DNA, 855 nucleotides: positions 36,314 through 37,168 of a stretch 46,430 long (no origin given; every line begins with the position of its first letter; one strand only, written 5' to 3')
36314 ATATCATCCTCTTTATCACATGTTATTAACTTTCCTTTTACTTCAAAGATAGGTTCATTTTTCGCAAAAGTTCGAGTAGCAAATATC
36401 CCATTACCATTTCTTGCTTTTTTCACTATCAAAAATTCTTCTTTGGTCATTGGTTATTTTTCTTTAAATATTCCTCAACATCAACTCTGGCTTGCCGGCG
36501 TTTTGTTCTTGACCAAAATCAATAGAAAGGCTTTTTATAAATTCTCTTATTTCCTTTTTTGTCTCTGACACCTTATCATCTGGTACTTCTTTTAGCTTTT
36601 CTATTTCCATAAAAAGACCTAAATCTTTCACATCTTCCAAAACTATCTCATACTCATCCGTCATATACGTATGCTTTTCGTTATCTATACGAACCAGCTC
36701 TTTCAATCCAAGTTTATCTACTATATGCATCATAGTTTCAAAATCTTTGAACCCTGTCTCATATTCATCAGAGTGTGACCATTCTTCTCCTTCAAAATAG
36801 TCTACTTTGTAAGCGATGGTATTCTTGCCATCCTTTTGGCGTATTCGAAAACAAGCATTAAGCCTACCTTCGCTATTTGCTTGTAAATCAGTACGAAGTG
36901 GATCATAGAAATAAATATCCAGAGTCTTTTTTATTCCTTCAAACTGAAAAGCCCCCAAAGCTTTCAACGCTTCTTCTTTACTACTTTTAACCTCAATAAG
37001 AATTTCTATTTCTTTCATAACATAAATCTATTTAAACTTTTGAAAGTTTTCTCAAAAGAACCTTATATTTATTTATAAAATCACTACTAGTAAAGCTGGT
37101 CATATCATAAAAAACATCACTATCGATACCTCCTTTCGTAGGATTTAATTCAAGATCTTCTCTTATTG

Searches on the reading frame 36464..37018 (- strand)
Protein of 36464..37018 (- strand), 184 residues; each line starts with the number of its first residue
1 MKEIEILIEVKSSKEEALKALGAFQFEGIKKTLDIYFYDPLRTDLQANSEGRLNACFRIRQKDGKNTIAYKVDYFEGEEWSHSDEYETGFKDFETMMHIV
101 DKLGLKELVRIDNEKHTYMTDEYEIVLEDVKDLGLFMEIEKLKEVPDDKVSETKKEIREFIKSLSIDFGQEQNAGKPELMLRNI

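Call 4: search_protein_families(library=pfam, proteins=[window:36464-37018:-], max_evalue=0.01)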
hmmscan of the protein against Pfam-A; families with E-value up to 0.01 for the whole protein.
window:36464-37018:- (184 aa): 1 family
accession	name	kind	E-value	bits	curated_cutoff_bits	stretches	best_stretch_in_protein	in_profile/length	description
PF01928.26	CYTH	-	5.1e-15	56.2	23.2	1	1-164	1-167/179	CYTH domain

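Call 5: search_protein_families(library=ncbifam, proteins=[window:36464-37018:-], max_evalue=0.01)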
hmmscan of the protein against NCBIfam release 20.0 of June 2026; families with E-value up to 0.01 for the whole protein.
window:36464-37018:- (184 aa): 1 family
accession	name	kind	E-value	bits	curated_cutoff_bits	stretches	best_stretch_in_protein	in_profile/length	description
TIGR00318.1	cyaB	equivalog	1.8e-20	73.5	57.95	1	3-168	3-161/174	class IV adenylate cyclase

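Call 6: search_protein_families(library=padloc, proteins=[window:36464-37018:-], max_evalue=0.01)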
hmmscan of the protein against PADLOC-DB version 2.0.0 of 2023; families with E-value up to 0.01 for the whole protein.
window:36464-37018:- (184 aa): 0 families

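Call 13: search_solved_structures(query=window:36464-37018:-, max_evalue=0.01, show_alignments=2)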
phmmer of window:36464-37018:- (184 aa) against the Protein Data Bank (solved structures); distinct sequences matched with E-value up to 0.01: 2.
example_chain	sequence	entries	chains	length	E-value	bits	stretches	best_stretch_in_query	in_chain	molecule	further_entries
7ns8_A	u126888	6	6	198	5.7e-07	32.8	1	17-167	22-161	Triphosphate tunnel metalloenzyme Saci_0718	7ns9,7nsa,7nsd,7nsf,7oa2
2een_A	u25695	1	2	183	2.2e-05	27.7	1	21-168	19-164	Hypothetical protein PH1819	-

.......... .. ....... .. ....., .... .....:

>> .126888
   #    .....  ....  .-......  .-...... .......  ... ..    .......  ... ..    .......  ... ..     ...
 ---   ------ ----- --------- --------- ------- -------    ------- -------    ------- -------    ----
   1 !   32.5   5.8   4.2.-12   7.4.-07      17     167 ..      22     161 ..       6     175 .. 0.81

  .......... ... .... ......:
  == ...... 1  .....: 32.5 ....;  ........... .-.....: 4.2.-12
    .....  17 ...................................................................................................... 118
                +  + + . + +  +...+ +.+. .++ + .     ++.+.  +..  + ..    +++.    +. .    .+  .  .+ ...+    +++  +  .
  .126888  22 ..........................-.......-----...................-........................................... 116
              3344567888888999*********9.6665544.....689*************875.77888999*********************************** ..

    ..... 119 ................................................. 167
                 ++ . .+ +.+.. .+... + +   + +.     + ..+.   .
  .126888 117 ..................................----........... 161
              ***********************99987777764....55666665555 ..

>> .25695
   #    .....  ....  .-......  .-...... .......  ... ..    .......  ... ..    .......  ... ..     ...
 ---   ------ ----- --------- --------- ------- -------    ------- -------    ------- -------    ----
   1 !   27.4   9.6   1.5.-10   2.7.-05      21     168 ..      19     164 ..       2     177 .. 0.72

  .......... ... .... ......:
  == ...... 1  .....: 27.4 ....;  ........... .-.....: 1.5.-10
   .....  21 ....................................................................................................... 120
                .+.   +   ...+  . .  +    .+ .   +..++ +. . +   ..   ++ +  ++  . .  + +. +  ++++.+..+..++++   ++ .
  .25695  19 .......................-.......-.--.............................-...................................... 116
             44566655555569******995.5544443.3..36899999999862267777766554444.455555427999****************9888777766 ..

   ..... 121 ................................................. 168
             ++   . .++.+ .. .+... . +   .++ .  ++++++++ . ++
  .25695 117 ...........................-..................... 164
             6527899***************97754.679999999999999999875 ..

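Call 67: search_protein_representatives(protein=window:36464-37018:-)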
Query: 184 residues. Proteins with E-value up to 0.001 (for the whole library): 793; up to 1e-10: 209; up to 1e-30: 76. The best 150 are listed.
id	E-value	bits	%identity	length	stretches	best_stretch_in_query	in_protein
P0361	1.1e-53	198.0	53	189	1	1-182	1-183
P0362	8.5e-52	191.8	51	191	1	1-183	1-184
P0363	1.0e-47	178.6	48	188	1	1-182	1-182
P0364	2.9e-46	173.8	50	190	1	1-183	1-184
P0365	4.3e-46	173.3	53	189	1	1-182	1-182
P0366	4.4e-46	173.2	50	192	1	2-181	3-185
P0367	2.0e-45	171.1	48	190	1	1-183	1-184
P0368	2.4e-45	170.8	49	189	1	1-182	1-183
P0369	7.5e-45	169.2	49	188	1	1-183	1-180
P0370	3.0e-44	167.3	46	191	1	2-182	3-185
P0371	3.0e-44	167.3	46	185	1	1-183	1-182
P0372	6.8e-44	166.1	47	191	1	2-183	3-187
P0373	9.1e-44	165.7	50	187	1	1-183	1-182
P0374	1.1e-43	165.4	50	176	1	1-182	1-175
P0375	1.3e-43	165.2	47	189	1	1-182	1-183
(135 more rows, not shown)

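Call 76: search_protein_families(library=phrogs, proteins=[window:36464-37018:-], max_evalue=0.001)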
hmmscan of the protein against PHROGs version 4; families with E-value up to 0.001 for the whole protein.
window:36464-37018:- (184 aa): 0 families
